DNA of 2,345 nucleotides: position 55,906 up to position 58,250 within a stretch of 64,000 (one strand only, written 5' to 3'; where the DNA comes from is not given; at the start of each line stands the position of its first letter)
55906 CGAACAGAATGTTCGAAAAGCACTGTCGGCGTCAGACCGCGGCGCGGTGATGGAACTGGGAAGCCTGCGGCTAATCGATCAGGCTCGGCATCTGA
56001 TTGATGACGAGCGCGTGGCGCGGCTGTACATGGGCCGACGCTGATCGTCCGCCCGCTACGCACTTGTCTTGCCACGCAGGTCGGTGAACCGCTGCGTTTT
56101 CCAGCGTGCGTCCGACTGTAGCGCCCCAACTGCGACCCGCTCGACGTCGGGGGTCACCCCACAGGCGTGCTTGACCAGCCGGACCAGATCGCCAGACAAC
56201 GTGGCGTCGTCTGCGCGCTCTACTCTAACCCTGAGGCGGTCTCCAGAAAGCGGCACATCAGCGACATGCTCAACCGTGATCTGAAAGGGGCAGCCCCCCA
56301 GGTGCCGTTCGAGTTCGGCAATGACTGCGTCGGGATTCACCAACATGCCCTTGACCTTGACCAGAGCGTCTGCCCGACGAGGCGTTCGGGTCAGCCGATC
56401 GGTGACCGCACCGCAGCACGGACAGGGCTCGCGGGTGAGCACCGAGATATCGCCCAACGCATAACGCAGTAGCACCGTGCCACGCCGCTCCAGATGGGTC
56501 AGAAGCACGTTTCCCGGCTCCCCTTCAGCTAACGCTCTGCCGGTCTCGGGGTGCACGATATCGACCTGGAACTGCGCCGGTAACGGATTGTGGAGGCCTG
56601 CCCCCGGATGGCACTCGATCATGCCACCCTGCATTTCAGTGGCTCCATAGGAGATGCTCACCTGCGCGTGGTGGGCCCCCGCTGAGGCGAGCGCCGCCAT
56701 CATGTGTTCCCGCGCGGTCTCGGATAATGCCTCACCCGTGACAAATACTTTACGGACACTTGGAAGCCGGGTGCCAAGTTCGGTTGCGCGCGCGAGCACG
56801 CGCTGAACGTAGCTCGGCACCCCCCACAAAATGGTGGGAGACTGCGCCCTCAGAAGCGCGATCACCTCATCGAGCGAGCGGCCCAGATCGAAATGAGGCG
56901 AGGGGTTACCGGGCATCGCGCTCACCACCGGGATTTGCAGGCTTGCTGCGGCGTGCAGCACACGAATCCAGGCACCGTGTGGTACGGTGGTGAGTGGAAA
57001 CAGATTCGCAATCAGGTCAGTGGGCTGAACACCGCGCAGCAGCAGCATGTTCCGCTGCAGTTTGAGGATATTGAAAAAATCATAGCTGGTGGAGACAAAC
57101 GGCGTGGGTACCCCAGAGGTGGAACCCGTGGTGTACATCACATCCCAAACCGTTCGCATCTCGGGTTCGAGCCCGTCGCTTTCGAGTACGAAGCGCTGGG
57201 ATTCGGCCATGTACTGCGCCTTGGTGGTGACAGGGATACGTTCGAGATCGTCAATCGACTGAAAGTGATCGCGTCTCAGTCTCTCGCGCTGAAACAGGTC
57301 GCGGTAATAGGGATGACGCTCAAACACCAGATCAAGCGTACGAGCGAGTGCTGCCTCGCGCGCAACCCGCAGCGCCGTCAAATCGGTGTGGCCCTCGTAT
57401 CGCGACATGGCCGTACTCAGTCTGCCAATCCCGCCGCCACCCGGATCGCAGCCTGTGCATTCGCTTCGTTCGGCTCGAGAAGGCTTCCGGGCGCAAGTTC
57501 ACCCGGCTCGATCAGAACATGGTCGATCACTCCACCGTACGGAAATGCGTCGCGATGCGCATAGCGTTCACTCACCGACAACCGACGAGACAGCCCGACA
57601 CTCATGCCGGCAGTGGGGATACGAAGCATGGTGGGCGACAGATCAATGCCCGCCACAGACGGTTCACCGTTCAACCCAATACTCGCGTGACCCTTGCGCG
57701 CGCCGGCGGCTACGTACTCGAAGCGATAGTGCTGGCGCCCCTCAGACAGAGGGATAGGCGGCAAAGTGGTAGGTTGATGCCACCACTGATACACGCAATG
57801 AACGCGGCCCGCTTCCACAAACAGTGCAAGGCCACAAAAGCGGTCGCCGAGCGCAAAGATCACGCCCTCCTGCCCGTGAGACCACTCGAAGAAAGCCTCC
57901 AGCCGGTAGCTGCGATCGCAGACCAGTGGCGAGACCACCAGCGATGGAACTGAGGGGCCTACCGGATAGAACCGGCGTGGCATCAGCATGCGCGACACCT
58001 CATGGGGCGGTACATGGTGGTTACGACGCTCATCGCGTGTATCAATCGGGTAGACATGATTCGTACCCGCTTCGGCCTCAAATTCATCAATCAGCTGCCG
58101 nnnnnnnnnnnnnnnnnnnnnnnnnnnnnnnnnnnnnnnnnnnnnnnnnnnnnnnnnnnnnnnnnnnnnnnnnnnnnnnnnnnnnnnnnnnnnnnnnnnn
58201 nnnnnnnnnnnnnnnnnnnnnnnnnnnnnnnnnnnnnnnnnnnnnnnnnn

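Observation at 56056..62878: Four-gene operon coupling a cytoplasmic reductive dehalogenase to an arylsulfatase, a Bug receptor and an aryl-acid CoA ligase: candidate undescribed desulfation-dehalogenation pathway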

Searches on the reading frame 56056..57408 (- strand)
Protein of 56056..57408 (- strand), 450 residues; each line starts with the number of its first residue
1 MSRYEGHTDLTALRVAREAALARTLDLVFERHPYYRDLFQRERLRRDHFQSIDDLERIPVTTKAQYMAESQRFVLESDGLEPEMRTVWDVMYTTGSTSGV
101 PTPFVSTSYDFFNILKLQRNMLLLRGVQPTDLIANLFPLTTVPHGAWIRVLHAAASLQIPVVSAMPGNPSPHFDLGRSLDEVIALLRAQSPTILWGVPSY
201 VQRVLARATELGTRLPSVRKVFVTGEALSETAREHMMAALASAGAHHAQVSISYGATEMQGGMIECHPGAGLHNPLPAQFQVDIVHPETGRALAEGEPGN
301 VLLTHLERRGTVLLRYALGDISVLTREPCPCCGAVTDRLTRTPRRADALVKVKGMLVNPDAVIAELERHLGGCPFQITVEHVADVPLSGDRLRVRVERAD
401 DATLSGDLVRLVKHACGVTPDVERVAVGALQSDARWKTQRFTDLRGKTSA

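Call 3: search_protein_families(library=pfam, proteins=[window:56056-57408:-], max_evalue=0.01)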
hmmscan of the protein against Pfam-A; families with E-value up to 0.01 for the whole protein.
window:56056-57408:- (450 aa): 2 families
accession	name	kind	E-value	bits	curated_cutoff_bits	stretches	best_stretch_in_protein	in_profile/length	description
PF00501.34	AMP-binding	-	2.8e-12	46.6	29.9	1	175-303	242-374/384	AMP-binding enzyme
PF14535.12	AMP-binding_C_2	-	0.0014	19.3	25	1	375-445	23-96/96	AMP-binding enzyme C-terminal domain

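Call 4: search_protein_families(library=ncbifam, proteins=[window:56056-57408:-], max_evalue=0.01)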
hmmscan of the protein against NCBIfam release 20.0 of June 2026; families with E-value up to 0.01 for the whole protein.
window:56056-57408:- (450 aa): 11 families
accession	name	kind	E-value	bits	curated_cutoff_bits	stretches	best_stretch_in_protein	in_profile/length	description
NF045666.1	DVU1553_fam_AMP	equivalog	8.4e-35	120.4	300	1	8-345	18-330/331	DVU_1553 family AMP-dependent CoA ligase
NF053551.1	FlxY_rubin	equivalog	4.6e-33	114.6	520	1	14-435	10-410/424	flexirubin biosynthesis putative acyl-CoA ligase FlxY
NF041878.1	paak_haloarch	equivalog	1.7e-27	96.1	700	1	9-441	9-423/427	phenylacetate--CoA ligase PaaK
TIGR02155.1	PA_CoA_ligase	equivalog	3.4e-24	85.2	646.3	1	14-445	9-422/422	phenylacetate--CoA ligase PaaK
TIGR03335.1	F390_ftsA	equivalog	1.1e-17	63.8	458.7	2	212-354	200-337/445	coenzyme F390 synthetase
NF041217.1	BagE_FevW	exception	6.3e-11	41.9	800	1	174-332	147-299/424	bagremycin/ferroverdin synthetase BagE/FevW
TIGR02304.1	aden_form_hyp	equivalog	4.6e-09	35.8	251.9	1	172-352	169-332/430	F390 synthetase-related protein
NF006754.0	PRK09274.1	equivalog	8.2e-07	27.5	478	1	180-259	253-328/555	fatty acid CoA ligase family protein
TIGR01733.1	AA-adenyl-dom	subfamily_domain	6.8e-05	21.8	317.4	1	180-263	202-277/409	amino acid adenylation domain-containing protein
NF004837.0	PRK06187.1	subfamily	0.00012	20.5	476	1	62-263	147-327/531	long-chain-fatty-acid--CoA ligase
NF004114.0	PRK05605.1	equivalog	0.0019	16.6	766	1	179-302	301-423/575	long-chain-fatty-acid--CoA ligase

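Call 18: find_homologous_proteins(query=window:56056-57408:-, max_evalue=1e-10)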
Query window:56056-57408:- (450 aa): 578 proteins with E <= 1e-10 among 8000 candidates; the best 120 are listed.
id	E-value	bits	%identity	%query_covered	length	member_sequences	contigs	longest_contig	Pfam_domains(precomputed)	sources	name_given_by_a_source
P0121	0.0e+0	1013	100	100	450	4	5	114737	PF00501.35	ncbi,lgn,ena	-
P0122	3.6e-230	782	76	100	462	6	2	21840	PF00501.35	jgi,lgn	-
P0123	9.4e-195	666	68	99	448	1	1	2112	PF00501.35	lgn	-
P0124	1.8e-180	619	64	98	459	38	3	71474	PF00501.35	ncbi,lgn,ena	-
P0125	2.8e-177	608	63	96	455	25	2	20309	PF00501.35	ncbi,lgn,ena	-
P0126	2.8e-177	608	62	97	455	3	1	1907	PF00501.35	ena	-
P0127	1.3e-175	603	63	98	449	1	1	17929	PF00501.35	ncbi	ncbi:MAG: AMP-binding protein [Variovorax sp.]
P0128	2.6e-174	598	62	96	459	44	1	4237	PF00501.35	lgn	-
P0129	5.5e-174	597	61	98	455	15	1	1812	PF00501.35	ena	-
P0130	9.4e-172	590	62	97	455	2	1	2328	PF00501.35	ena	-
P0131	2.2e-171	589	61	97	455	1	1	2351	PF00501.35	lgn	-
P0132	9.3e-171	587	62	97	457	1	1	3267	PF00501.35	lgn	-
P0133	7.8e-170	584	62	97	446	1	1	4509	PF00501.35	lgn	-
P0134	2.9e-169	582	61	97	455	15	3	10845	PF00501.35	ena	-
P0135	2.9e-169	582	60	97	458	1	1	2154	PF00501.35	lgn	-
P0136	8.6e-169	580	61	97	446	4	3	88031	PF00501.35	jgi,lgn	jgi:phenylacetate-coenzyme A ligase PaaK-like adenylate-forming protein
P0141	6.2e-165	567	61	98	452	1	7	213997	PF00501.35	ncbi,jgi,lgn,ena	-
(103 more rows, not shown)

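Call 20: find_encoding_contigs(protein=P0121, flank=10000, max_places=4)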
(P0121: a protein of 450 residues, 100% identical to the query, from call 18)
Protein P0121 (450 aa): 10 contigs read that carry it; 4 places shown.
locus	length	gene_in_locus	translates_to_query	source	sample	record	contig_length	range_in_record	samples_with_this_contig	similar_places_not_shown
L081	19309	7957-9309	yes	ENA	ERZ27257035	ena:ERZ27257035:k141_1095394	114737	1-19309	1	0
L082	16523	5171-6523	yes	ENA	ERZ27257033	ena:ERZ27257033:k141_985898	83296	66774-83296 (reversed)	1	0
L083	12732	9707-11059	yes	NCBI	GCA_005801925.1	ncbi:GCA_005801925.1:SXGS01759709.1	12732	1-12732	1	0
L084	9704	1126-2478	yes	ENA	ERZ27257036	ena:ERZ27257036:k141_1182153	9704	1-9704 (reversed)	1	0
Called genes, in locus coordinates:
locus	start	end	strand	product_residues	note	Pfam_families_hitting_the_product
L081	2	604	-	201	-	?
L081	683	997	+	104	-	-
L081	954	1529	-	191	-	PF05932:CesT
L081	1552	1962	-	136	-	-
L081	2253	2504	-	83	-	-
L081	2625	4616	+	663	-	PF12838:Fer4_7 (weak), PF13484:Fer4_16 (weak)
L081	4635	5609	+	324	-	PF03401:TctC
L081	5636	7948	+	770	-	PF00884:Sulfatase, PF01663:Phosphodiest, PF16347:SGSH_C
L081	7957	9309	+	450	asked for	PF00501:AMP-binding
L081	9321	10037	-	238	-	PF00005:ABC_tran, PF13304:AAA_21 (faint)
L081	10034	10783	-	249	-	PF00005:ABC_tran, PF13304:AAA_21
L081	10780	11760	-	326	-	PF02653:BPD_transp_2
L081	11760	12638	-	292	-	PF02653:BPD_transp_2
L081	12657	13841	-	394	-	PF13433:Peripla_BP_5, PF13458:Peripla_BP_6, PF01094:ANF_receptor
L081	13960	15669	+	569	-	PF02776:TPP_enzyme_N, PF00205:TPP_enzyme_M (weak), PF02775:TPP_enzyme_C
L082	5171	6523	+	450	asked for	PF00501:AMP-binding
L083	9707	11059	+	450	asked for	PF00501:AMP-binding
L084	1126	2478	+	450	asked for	PF00501:AMP-binding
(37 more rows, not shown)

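Call 21: find_encoding_contigs(protein=P0122, flank=10000, max_places=3)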
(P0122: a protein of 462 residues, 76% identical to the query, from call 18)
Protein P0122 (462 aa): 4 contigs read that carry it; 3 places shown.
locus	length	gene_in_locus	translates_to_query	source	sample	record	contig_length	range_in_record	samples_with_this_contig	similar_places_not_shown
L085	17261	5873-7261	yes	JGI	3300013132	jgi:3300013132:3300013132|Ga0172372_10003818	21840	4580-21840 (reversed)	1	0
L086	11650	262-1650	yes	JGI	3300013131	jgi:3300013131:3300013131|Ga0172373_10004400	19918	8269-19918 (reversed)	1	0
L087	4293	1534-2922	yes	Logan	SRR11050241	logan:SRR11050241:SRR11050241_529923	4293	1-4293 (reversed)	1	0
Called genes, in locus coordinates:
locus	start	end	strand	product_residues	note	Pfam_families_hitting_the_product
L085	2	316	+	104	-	?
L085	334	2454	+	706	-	PF12838:Fer4_7 (weak), PF13484:Fer4_16 (weak)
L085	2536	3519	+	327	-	PF03401:TctC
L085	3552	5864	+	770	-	PF00884:Sulfatase, PF01663:Phosphodiest (faint), PF16347:SGSH_C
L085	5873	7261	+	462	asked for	PF00501:AMP-binding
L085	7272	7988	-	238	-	PF00005:ABC_tran, PF13304:AAA_21 (faint)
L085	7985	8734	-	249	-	PF00005:ABC_tran, PF13304:AAA_21, PF12399:BCA_ABC_TP_C (weak)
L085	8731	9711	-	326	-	PF02653:BPD_transp_2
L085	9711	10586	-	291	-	PF02653:BPD_transp_2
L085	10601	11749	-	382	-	PF13433:Peripla_BP_5, PF13458:Peripla_BP_6, PF01094:ANF_receptor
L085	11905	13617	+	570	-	PF02776:TPP_enzyme_N, PF00205:TPP_enzyme_M (weak), PF02775:TPP_enzyme_C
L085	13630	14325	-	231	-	PF00857:Isochorismatase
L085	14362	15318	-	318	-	PF02668:TauD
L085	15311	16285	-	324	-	PF03401:TctC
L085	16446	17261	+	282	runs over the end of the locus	PF01261:AP_endonuc_2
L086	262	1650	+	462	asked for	PF00501:AMP-binding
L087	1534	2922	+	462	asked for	PF00501:AMP-binding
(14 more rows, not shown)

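Call 22: find_encoding_contigs(protein=P0124, flank=10000, max_places=3)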
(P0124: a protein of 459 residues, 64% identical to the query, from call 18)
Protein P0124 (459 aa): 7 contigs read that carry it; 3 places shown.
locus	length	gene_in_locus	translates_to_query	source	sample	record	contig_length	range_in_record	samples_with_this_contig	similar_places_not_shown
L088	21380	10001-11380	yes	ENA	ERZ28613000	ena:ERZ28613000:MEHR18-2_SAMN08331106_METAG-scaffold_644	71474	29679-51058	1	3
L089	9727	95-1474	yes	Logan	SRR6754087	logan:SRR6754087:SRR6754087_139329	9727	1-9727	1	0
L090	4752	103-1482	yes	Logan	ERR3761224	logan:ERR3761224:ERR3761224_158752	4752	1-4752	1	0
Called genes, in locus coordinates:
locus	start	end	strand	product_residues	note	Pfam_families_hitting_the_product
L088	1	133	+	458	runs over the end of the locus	PF02321:OEP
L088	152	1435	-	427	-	PF04413:Glycos_transf_N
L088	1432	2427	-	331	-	PF01075:Glyco_transf_9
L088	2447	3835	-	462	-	PF02878:PGM_PMM_I, PF02879:PGM_PMM_II, PF02880:PGM_PMM_III, PF00408:PGM_PMM_IV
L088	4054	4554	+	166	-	PF02870:Methyltransf_1N, PF01035:DNA_binding_1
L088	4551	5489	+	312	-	PF00892:EamA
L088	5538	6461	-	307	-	PF13409:GST_N_2, PF13417:GST_N_3, PF00043:GST_C, PF13410:GST_C_2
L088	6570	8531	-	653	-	PF05170:AsmA, PF05359:DUF748, PF05170:AsmA, PF13116:YhdP (weak)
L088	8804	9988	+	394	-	PF01734:Patatin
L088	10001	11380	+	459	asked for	PF00501:AMP-binding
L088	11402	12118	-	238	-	PF00005:ABC_tran, PF13304:AAA_21 (faint)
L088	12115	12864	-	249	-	PF00005:ABC_tran, PF13555:AAA_29 (weak), PF13304:AAA_21, PF12399:BCA_ABC_TP_C (weak)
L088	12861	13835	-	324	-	PF02653:BPD_transp_2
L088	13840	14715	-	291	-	PF02653:BPD_transp_2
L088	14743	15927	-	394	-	PF13433:Peripla_BP_5, PF13458:Peripla_BP_6, PF01094:ANF_receptor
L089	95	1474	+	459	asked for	PF00501:AMP-binding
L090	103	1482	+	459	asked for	PF00501:AMP-binding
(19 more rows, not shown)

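Call 53: find_encoding_contigs(protein=P0141, flank=9000, max_places=2)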
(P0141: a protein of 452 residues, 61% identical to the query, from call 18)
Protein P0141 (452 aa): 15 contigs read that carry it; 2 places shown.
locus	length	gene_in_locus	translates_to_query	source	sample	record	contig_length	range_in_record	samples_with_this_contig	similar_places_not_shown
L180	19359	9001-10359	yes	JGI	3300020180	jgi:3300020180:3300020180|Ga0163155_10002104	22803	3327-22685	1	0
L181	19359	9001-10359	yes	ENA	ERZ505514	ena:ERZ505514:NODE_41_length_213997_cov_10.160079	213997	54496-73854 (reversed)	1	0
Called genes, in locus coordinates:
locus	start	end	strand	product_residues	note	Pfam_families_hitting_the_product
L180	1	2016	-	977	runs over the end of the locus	PF04879:Molybdop_Fe4S4, PF00384:Molybdopterin, PF01568:Molydop_binding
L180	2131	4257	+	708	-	PF08448:PAS_4, PF13426:PAS_9 (faint), PF00563:EAL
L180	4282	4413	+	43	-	-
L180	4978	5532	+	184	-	PF07883:Cupin_2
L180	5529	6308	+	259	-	PF02798:GST_N, PF13409:GST_N_2, PF13417:GST_N_3, PF17172:GST_N_4 (weak), PF00043:GST_C, PF13410:GST_C_2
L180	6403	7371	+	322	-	PF03401:TctC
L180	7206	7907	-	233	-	-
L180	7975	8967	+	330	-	PF03401:TctC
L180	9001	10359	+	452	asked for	PF00501:AMP-binding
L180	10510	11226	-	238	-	PF00005:ABC_tran, PF13304:AAA_21 (faint)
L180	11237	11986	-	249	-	PF00005:ABC_tran, PF13304:AAA_21 (weak), PF12399:BCA_ABC_TP_C (weak)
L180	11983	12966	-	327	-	PF02653:BPD_transp_2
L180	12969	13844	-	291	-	PF02653:BPD_transp_2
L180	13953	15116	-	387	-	PF13433:Peripla_BP_5, PF13458:Peripla_BP_6, PF01094:ANF_receptor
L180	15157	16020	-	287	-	PF04909:Amidohydro_2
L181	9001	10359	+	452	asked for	PF00501:AMP-binding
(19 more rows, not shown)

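Call 54: find_encoding_contigs(protein=P0136, flank=9000, max_places=2)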
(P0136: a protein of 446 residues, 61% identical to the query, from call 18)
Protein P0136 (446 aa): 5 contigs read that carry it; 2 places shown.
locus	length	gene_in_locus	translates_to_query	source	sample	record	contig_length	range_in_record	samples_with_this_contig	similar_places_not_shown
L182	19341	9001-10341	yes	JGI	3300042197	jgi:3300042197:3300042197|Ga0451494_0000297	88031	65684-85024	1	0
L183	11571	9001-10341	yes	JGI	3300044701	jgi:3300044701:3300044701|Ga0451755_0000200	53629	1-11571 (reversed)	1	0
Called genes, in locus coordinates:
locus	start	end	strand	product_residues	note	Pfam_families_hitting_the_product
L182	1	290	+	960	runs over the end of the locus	PF13510:Fer2_4, PF00070:Pyr_redox (faint), PF00890:FAD_binding_2 (weak), PF07992:Pyr_redox_2, PF12831:FAD_oxidored (weak), PF17806:SO_alpha_A3, PF01571:GCV_T, PF08669:GCV_T_C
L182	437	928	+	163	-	PF04268:SoxG (weak), PF01571:GCV_T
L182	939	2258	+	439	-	PF00144:Beta-lactamase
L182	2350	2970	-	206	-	PF00857:Isochorismatase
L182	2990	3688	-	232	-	PF02979:NHase_alpha, PF14407:Frankia_peptide (faint)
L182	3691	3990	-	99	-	PF02211:NHase_beta_C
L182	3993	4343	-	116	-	PF21006:NHase_beta_N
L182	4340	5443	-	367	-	PF00005:ABC_tran, PF08402:TOBE_2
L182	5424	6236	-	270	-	PF00528:BPD_transp_1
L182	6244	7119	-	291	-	PF00528:BPD_transp_1 (weak)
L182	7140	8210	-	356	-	PF13531:SBP_bac_11 (weak), PF01547:SBP_bac_1, PF13343:SBP_bac_6 (faint), PF13416:SBP_bac_8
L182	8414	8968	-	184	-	-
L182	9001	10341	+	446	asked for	PF00501:AMP-binding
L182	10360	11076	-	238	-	PF00005:ABC_tran, PF13304:AAA_21 (faint)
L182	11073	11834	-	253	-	PF00005:ABC_tran, PF13304:AAA_21 (weak), PF12399:BCA_ABC_TP_C (weak)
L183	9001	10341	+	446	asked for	PF00501:AMP-binding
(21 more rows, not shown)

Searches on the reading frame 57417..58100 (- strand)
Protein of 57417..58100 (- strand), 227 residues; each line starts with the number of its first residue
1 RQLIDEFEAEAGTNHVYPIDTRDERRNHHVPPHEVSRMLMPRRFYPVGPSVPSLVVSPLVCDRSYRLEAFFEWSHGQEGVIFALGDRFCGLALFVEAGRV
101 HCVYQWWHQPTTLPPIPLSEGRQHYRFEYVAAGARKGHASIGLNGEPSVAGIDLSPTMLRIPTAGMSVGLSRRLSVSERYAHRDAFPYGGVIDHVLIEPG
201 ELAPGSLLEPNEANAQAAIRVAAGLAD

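Call 42: search_protein_families(library=pfam, proteins=[window:57417-58100:-], max_evalue=0.01)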
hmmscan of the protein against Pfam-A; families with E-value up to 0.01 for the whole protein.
window:57417-58100:- (227 aa): 0 families
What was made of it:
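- Tried and rejected: Pfam on the sulfatase C-terminal 227 aa: no hit (call 42).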
